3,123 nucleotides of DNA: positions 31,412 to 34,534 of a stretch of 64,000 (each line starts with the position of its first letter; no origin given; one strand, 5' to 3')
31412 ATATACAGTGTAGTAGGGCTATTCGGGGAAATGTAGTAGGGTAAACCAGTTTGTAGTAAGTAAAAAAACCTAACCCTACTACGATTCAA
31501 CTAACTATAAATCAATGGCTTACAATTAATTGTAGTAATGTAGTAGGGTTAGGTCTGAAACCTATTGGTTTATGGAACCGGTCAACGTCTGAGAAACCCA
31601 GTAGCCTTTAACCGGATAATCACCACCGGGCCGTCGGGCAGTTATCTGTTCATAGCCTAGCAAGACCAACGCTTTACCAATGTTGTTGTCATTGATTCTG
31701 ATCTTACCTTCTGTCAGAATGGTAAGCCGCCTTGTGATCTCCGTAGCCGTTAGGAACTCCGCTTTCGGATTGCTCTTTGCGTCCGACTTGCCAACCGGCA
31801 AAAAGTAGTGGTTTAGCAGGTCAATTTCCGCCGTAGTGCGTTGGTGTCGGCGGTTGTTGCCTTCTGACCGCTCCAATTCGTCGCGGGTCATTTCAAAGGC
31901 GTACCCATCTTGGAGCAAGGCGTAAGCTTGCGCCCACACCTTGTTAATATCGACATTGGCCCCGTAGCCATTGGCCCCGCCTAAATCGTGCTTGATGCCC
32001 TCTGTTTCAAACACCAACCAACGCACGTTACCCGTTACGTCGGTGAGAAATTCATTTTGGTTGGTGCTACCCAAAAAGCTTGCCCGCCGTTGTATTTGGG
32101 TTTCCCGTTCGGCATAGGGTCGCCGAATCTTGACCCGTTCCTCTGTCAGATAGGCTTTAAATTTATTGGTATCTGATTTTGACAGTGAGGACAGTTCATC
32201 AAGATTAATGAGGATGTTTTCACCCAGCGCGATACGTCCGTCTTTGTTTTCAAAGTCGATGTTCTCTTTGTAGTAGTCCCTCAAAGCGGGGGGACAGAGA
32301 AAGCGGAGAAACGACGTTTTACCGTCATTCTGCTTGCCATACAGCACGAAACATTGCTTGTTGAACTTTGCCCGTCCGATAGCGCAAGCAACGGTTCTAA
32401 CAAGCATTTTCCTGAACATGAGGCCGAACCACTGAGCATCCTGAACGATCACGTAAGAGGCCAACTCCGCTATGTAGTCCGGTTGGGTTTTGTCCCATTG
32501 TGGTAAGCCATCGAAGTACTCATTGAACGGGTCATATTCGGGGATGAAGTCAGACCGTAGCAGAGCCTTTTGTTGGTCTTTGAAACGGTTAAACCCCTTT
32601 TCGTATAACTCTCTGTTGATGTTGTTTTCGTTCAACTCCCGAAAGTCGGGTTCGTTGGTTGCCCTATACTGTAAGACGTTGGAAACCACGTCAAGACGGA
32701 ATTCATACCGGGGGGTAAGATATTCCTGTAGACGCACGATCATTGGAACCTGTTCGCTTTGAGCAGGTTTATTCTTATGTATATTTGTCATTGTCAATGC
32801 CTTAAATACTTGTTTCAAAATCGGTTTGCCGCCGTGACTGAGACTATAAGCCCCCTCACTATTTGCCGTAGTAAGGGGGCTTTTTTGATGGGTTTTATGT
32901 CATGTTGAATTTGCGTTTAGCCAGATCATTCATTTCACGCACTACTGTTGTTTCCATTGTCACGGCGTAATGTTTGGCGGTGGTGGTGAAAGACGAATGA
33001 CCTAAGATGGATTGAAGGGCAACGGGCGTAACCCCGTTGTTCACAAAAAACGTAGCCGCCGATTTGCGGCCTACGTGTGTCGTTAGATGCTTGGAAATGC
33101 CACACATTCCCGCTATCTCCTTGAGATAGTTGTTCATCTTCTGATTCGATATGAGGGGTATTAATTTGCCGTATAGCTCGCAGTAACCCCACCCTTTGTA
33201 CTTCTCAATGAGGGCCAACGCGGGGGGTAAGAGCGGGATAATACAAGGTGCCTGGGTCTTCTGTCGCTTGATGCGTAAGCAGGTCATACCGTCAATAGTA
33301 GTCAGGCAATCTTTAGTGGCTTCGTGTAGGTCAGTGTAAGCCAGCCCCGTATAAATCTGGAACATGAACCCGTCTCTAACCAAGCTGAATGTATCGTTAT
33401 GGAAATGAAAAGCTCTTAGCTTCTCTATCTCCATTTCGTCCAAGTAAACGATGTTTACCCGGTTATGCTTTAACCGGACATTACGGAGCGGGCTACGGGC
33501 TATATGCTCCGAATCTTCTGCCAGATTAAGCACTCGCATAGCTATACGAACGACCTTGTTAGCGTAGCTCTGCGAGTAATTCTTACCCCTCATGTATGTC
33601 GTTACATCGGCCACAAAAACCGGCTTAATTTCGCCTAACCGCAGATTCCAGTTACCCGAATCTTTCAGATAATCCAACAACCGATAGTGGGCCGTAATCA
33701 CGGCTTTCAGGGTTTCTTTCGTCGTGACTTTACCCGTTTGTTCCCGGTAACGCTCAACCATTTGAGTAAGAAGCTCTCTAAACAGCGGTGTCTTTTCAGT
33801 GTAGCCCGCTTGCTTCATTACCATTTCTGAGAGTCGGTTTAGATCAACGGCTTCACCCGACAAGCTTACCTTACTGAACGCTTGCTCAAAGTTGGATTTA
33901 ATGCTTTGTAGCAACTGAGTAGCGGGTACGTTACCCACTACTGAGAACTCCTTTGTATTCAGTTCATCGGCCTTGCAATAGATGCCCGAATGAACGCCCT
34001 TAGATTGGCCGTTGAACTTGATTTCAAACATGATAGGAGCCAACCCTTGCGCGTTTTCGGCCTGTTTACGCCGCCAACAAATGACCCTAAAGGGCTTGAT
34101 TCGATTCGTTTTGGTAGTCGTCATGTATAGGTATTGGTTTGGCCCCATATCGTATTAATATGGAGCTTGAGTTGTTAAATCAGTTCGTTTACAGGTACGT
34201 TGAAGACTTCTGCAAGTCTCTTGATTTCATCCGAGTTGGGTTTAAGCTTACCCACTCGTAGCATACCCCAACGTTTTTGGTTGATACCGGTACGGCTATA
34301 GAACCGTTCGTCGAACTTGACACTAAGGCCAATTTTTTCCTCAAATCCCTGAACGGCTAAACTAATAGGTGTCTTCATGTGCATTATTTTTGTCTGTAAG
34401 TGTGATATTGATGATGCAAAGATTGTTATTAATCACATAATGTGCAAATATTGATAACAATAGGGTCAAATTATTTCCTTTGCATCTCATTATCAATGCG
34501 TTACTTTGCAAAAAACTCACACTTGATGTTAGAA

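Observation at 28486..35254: Compact satellite-like replicating element at tRNA-Val, without relaxase or virion genes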

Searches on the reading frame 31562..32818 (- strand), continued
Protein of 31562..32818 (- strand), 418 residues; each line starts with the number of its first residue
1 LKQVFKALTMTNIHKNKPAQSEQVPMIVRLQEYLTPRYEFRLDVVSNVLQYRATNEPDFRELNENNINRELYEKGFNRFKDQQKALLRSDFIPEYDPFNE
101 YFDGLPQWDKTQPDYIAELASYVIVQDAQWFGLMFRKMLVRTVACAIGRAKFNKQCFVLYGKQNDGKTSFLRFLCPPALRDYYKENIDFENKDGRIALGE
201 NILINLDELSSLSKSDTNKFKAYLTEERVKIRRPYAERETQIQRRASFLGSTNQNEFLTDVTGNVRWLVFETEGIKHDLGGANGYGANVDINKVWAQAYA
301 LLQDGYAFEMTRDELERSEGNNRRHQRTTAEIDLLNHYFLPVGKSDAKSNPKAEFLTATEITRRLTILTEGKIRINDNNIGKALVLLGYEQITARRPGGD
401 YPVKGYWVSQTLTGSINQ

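Call 50: find_related_loci(query=A3, collection=viral_contigs, flank=10000)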
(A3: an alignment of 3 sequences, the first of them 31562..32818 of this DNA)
Query A3 (418 aa) in viral_contigs; peptide patterns used: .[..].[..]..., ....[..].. (x = any residue, [..] = any of these).
162 stretches matched a pattern; 1 encode a relative of the query (tblastn E <= 1e-3); 1 distinct loci.
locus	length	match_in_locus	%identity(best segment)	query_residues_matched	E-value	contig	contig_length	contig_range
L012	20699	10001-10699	30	96-335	1e-23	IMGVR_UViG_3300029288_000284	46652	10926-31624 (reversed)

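Call 56: search_protein_families(library=padloc, proteins=[L001:3310-5808:+, L001:10892-11998:+, L001:12004-13533:-, L002:10839-12197:+, L002:12202-12594:+, L002:12598-12942:+, L009:4213-4647:+, L009:5040-6860:+, L009:13519-14169:-, L009:14200-15705:-], max_evalue=0.001)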
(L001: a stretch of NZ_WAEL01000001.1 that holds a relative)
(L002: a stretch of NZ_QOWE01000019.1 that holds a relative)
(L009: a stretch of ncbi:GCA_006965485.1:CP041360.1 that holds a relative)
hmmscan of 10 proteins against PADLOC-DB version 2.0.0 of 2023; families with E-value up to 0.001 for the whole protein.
L001:3310-5808:+ (832 aa): 1 family
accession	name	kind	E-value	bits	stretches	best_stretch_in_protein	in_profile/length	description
PDLC03419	REase_II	-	0.00037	17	1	381-450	49-118/695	Type II restriction enzyme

L001:10892-11998:+ (368 aa): 0 families

L001:12004-13533:- (509 aa): 68 families (the best 25 are shown)
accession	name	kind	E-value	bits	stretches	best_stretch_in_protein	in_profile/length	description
PDLC03783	Drt8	-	3.1e-134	447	1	4-505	2-489/493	DRT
PDLC03759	RT_UG21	-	2.6e-37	126.8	1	8-417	6-404/503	DRT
PDLC03758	RT_UG20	-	1.9e-32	111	1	44-486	50-493/511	DRT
PDLC03761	RT_UG23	-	3.4e-29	99.8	1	19-291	17-282/489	DRT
PDLC03756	RT_UG19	-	1.1e-26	92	1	39-448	42-425/562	DRT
PDLC03760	RT_UG22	-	3.1e-25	87.2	1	54-416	54-386/476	DRT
PDLC03748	Drt6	-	1.7e-24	84.6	1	28-272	20-258/511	DRT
PDLC03771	RT_UG32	-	6e-23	79.3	1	25-284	50-301/521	DRT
PDLC03752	Drt4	-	8.5e-23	79.3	1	4-455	4-416/467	DRT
PDLC03770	RT_UG31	-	1.2e-20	72.2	1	135-404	114-356/456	DRT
PDLC02180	Drt4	-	6.8e-20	69.4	1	133-268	131-272/532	-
PDLC02177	Drt4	-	9.3e-20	68.8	1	54-268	50-270/541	-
PDLC02179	Drt4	-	7.9e-19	66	1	51-270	40-265/542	-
PDLC03747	RT_UG10_small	-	1.1e-17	62.1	1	71-278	444-655/824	DRT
PDLC03772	RT_UG33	-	5.1e-17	60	1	53-403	51-368/490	DRT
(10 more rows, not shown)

L002:10839-12197:+ (452 aa): 2 families
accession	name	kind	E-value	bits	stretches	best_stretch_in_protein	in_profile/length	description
PDLC04597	PDC-M36A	-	3.3e-222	736.2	1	1-452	1-457/457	-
PDLC04598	PDC-M36A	-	7.2e-123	408.2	1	129-452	2-330/330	-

L002:12202-12594:+ (130 aa): 2 families
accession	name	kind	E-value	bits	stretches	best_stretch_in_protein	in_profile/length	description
PDLC04599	PDC-M36B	-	1.5e-36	123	1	1-118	1-118/125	-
PDLC04600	PDC-M36B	-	3.5e-20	70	1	4-109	11-115/117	-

L002:12598-12942:+ (114 aa): 2 families
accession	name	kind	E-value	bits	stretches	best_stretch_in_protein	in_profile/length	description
PDLC04600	PDC-M36B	-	2.1e-31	106.2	1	1-107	1-107/117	-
PDLC04599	PDC-M36B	-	9.5e-17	59.1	1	9-107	2-101/125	-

L009:4213-4647:+ (144 aa): 6 families
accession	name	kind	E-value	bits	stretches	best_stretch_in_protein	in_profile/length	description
PDLC03957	bSEFIR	-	1.2e-11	43.1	1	77-143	123-188/412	-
PDLC05062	PDC-S66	-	2e-07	28.8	1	3-84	151-234/282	-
PDLC02012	SAVED5--SAVED_TIR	-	2.7e-07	28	1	2-59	15-71/404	-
PDLC02421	Aga_TIR-PNTD1-PNTD2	-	1.2e-05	22.7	1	2-120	5-119/430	Class I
PDLC02403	Aga_TIR-PNTD1-PNTD2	-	4.2e-05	20.8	1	2-121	4-119/443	Class I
PDLC03015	TIR-NLR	-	0.00027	17.8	1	1-112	2-111/824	-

L009:5040-6860:+ (606 aa): 0 families

L009:13519-14169:- (216 aa): 0 families

L009:14200-15705:- (501 aa): 9 families
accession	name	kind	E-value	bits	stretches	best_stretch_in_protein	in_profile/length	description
PDLC00407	ThsA1|ThsA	-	4.4e-20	69.8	2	306-498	101-277/478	STALD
PDLC00409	ThsA1|ThsA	-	6.6e-14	49.9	2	306-448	102-239/242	STALD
PDLC03856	LmuA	-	3.4e-11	41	1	182-460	2-254/433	-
PDLC00412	ThsA1|ThsA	-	7.9e-09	33.1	1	399-500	21-115/314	STALD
PDLC02183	Dsr1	-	2.8e-07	26.7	1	186-418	12-228/1275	-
PDLC04082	SIR2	-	6.1e-06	23.4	1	185-336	7-156/345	-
PDLC04167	Dsr1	-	0.00013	17.9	1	190-419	16-223/1248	-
PDLC05061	PDC-S65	-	0.00025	18.4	0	308-340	139-171/592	-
PDLC04084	SIR2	-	0.00088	16.6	0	175-226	21-71/414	-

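Call 62: find_encoding_contigs(protein=P0013, flank=10000, max_places=3)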
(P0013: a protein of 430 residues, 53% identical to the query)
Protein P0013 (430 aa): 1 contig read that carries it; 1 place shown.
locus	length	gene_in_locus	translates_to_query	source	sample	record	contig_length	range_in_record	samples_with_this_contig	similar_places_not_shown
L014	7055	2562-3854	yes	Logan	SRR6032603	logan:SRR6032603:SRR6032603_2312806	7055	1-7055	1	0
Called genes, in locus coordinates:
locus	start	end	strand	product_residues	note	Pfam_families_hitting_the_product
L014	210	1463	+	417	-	PF17293:Arm-DNA-bind_5 (weak), PF13102:Phage_int_SAM_5, PF00589:Phage_integrase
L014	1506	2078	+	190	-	-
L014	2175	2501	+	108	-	PF12728:HTH_17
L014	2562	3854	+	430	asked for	PF05272:VapE-like_dom, PF19263:DUF5906 (weak)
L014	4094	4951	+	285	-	PF08800:BT4734-like_N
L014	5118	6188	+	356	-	-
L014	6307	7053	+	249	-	?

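Call 63: find_encoding_contigs(protein=P0032, flank=10000, max_places=3)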
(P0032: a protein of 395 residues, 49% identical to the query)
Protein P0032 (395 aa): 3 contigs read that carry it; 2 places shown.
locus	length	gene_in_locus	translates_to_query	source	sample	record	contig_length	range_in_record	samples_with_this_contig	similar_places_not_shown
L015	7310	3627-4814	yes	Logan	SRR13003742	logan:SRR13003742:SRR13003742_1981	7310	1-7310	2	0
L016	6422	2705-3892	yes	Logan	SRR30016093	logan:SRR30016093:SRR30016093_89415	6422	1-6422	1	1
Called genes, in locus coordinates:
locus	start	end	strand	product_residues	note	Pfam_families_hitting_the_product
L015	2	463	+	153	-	?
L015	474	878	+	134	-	-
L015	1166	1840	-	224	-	PF01381:HTH_3, PF12844:HTH_19, PF13443:HTH_26, PF13560:HTH_31 (weak)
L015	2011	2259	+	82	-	-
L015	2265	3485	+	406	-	PF13102:Phage_int_SAM_5, PF22022:Phage_int_M (weak), PF00589:Phage_integrase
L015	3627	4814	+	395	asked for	PF05272:VapE-like_dom, PF19263:DUF5906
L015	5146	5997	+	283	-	PF01807:Zn_ribbon_DnaG, PF13155:Toprim_2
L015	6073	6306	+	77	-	-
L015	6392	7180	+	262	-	-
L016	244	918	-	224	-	PF01381:HTH_3, PF12844:HTH_19, PF13443:HTH_26, PF13560:HTH_31 (weak)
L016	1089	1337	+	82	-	-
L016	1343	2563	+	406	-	PF13102:Phage_int_SAM_5, PF22022:Phage_int_M (weak), PF00589:Phage_integrase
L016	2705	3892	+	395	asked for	PF05272:VapE-like_dom, PF19263:DUF5906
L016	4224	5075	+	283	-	PF01807:Zn_ribbon_DnaG, PF13155:Toprim_2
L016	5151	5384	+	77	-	-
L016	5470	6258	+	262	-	-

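Call 75: search_dna_similar(query=window:31562-32818:-, collection=plasmids, mode=protein, max_rows=15)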
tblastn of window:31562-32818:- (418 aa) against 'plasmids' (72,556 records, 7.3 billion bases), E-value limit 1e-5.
Records with a match: 79; places in all: 88; records where one place covers at least 80% of the query: 14.
Best place of each record, by identity: <60% 79.
By first word of the organism name: Apilactobacillus 12; Phocaeicola 8; Bacteroides 7; Nostoc 7; Arsenophonus 4; Lactiplantibacillus 3; Prevotella 2; Candidatus 2; Cardinium 2; Parabacteroides 2; and 22 more.
By predicted mobility (MOB-suite, as given by PLSDB): non-mobilizable 72; mobilizable 5; conjugative 2.
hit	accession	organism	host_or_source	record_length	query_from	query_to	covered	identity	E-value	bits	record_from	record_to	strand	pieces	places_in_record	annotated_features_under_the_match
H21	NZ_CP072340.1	Prevotella nigrescens F0103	Homo sapiens,whole organism,human oral ...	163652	30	418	93%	32.4%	6e-44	171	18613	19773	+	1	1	VapE domain-containing protein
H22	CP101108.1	Candidatus Cardinium sp.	Dermatophagoides farinae,symbiont ...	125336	29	408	90%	33.2%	1e-38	187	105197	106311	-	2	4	toprim domain-containing protein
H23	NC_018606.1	Cardinium endosymbiont of Encarsia pergandiella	-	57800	17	408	94%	31.1%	6e-36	147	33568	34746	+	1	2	VapE domain-containing protein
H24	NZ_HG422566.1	Cardinium endosymbiont of Bemisia tabaci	Bemisia tabaci QHC-VLC (biotype Q)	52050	30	410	91%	31.9%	4e-41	162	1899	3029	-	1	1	VapE domain-containing protein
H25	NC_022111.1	Prevotella sp. oral taxon 299 str. F0039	Homo sapiens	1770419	30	408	91%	31.8%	1e-42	167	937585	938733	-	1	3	none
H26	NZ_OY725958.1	Bacteroides finegoldii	-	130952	27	395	88%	30.6%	1e-31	135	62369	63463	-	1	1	BT4734/BF3469 family protein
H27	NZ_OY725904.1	Bacteroides finegoldii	-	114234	22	401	91%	28.8%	3e-32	137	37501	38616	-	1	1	BT4734/BF3469 family protein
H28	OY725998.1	Phocaeicola massiliensis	-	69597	17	395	91%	27.1%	1e-20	102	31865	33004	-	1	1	record has no annotation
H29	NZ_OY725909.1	Bacteroides finegoldii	-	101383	26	388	87%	27.5%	2e-30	131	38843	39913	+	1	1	BT4734/BF3469 family protein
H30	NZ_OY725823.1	Parabacteroides distasonis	-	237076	84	395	75%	31.6%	8e-26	117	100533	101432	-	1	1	BT4734/BF3469 family protein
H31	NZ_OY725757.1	Parabacteroides distasonis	-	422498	11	346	80%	28.4%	2e-27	122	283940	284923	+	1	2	BT4734/BF3469 family protein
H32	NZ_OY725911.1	Bacteroides finegoldii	-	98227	24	388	87%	25.9%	9e-19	96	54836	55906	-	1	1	VapE domain-containing protein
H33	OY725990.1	Phocaeicola massiliensis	-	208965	15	395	91%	24.6%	2e-14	83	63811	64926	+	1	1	record has no annotation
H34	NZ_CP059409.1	Bacteroides sp. CACC 737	Cat,single cell,feces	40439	17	376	86%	25.5%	3e-27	121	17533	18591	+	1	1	BT4734/BF3469 family protein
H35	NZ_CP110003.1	Flavobacterium sp. N2155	Single cell,Gut of an ablaone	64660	9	268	55%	38.8%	3e-30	178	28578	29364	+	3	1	virulence-associated E family protein | hypothetical protein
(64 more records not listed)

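Call 94: search_protein_families(library=pfam, proteins=[L011:12020-13228:+, L011:13262-14014:+, L011:14011-14409:+, L011:7028-7885:+, L014:5118-6188:+, L014:6307-7053:+, L014:1506-2078:+, L015:6392-7180:+, L015:6073-6306:+, L011:11580-11861:+], max_evalue=0.05)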
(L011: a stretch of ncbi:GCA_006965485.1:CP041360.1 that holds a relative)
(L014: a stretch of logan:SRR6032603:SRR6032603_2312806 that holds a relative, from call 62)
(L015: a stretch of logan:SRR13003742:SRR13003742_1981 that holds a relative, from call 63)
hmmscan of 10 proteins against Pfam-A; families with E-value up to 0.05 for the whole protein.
L011:12020-13228:+ (402 aa): 2 families
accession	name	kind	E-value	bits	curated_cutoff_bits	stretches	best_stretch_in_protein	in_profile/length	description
PF13936.12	HTH_38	-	0.0045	17.1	27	0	16-31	16-31/44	Helix-turn-helix domain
PF13384.12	HTH_23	-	0.027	14.7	24.6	0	119-156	5-41/50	Homeodomain-like domain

L011:13262-14014:+ (250 aa): 0 families

L011:14011-14409:+ (132 aa): 0 families

L011:7028-7885:+ (285 aa): 0 families

L014:5118-6188:+ (356 aa): 3 families
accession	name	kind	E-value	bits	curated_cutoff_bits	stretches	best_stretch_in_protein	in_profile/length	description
PF13851.11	GAS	-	0.0035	17.2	32.3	1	60-150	35-125/200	Growth-arrest specific micro-tubule binding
PF13863.11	DUF4200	-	0.01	16.6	29.7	1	59-135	28-105/119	Domain of unknown function (DUF4200)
PF02403.27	Seryl_tRNA_N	-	0.027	15.1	28.2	0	61-131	32-102/108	Seryl-tRNA synthetase N-terminal domain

L014:6307-7053:+ (249 aa): 0 families

L014:1506-2078:+ (190 aa): 1 family
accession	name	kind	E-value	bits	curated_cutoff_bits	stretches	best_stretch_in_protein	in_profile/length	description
PF23767.2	TscA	-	0.02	15.5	27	1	34-54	45-65/67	TscA antitoxin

L015:6392-7180:+ (262 aa): 3 families
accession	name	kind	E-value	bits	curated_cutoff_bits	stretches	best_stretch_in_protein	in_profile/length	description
PF15103.11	G0-G1_switch_2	-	0.0037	18.1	27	1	145-208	11-72/105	G0/G1 switch protein 2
PF24531.2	ANC1_spectrin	-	0.023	15.5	27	0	135-212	10-85/95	Nuclear anchorage protein 1, spectrin repeat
PF10046.14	BLOC1_2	-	0.041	14.7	33.4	0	136-184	41-89/96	Biogenesis of lysosome-related organelles complex-1 subunit 2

L015:6073-6306:+ (77 aa): 1 family
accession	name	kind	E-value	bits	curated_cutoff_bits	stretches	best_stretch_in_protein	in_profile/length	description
PF18735.6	HEPN_RiboL-PSP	-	0.035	14.4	28.4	1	7-71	89-151/191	RiboL-PSP-HEPN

L011:11580-11861:+ (93 aa): 0 families

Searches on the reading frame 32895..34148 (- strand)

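Call 8: search_protein_families(library=pfam, proteins=[window:32895-34148:-], max_evalue=0.01)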
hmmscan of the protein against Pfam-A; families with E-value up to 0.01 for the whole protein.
window:32895-34148:- (417 aa): 4 families
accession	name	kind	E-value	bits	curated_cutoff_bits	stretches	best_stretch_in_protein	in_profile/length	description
PF00589.27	Phage_integrase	-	2.9e-12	47.1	27.1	1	260-395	27-166/172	Phage integrase family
PF13102.12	Phage_int_SAM_5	-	8.1e-07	29.8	22.3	1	129-222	4-94/98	Phage integrase SAM-like domain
PF17293.8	Arm-DNA-bind_5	-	0.00023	22.1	22.6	1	27-84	4-65/87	Arm DNA-binding domain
PF11917.13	DUF3435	-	0.0086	15.5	25.8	0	334-401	174-243/418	Protein of unknown function (DUF3435)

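Call 9: search_protein_families(library=phrogs, proteins=[window:32895-34148:-], max_evalue=0.01)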
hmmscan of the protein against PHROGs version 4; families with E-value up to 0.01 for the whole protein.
window:32895-34148:- (417 aa): 4 families
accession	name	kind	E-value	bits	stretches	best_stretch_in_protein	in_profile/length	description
phrog_1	-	integration and excision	2.6e-32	113.9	1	116-406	159-444/611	integrase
phrog_216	-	integration and excision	1.2e-20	74.9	1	198-409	17-236/301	integrase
phrog_7269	-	integration and excision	3.4e-06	27.9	1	332-395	7-68/89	integrase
phrog_7685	-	integration and excision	0.00026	21.6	1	334-399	163-225/240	integrase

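Call 10: search_protein_families(library=ncbifam, proteins=[window:32895-34148:-], max_evalue=0.01)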
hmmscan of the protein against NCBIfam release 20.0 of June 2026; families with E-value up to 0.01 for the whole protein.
window:32895-34148:- (417 aa): 7 families
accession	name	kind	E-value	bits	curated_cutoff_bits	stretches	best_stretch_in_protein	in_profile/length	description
NF040815.2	recomb_XerA_Arch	equivalog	4.6e-16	59.2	220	1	114-400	10-258/263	site-specific tyrosine recombinase/integron integrase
TIGR02225.1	recomb_XerD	equivalog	3.9e-12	46.1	329.6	1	143-398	14-276/290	site-specific tyrosine recombinase XerD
TIGR02224.1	recomb_XerC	equivalog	2e-10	40.6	335.15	1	170-400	40-281/295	tyrosine recombinase XerC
NF001399.0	PRK00283.1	subfamily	4.3e-08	32.7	279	1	173-398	50-285/300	tyrosine recombinase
TIGR02249.1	integrase_gron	subfamily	3.7e-05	23.2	265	1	333-391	237-295/315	integron integrase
NF002331.0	PRK01287.1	subfamily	0.00019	20.5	371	1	345-397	261-313/365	site-specific tyrosine recombinase XerC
NF011946.0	PRK15417.1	equivalog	0.0039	16.4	435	1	336-396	255-315/337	integron integrase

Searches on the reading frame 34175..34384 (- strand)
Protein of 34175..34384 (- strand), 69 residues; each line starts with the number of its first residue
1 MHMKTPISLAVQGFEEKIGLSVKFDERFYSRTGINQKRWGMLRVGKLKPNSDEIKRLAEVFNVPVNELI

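Call 8: search_protein_families(library=pfam, proteins=[window:34175-34384:-], max_evalue=0.01)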
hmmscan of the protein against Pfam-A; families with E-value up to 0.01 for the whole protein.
window:34175-34384:- (69 aa): 1 family
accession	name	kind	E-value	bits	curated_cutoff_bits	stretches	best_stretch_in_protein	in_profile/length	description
PF12844.13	HTH_19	-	0.0022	18.3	30.2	1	30-69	20-59/64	Helix-turn-helix domain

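Call 9: search_protein_families(library=phrogs, proteins=[window:34175-34384:-], max_evalue=0.01)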
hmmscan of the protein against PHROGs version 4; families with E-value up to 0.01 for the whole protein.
window:34175-34384:- (69 aa): 0 families

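Call 10: search_protein_families(library=ncbifam, proteins=[window:34175-34384:-], max_evalue=0.01)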
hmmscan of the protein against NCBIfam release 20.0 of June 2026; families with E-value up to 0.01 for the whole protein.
window:34175-34384:- (69 aa): 1 family
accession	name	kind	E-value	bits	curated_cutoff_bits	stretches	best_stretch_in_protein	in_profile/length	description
NF041951.1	phage_RstR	subfamily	0.0054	17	80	1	31-69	24-62/108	RstR family transcriptional repressor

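Call 11: search_protein_families(library=padloc, proteins=[window:34175-34384:-], max_evalue=0.01)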
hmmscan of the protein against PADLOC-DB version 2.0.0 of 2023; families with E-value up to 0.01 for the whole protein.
window:34175-34384:- (69 aa): 1 family
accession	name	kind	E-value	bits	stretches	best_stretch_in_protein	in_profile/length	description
PDLC02926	HTH_VI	-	0.0099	14.1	0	32-69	24-61/92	-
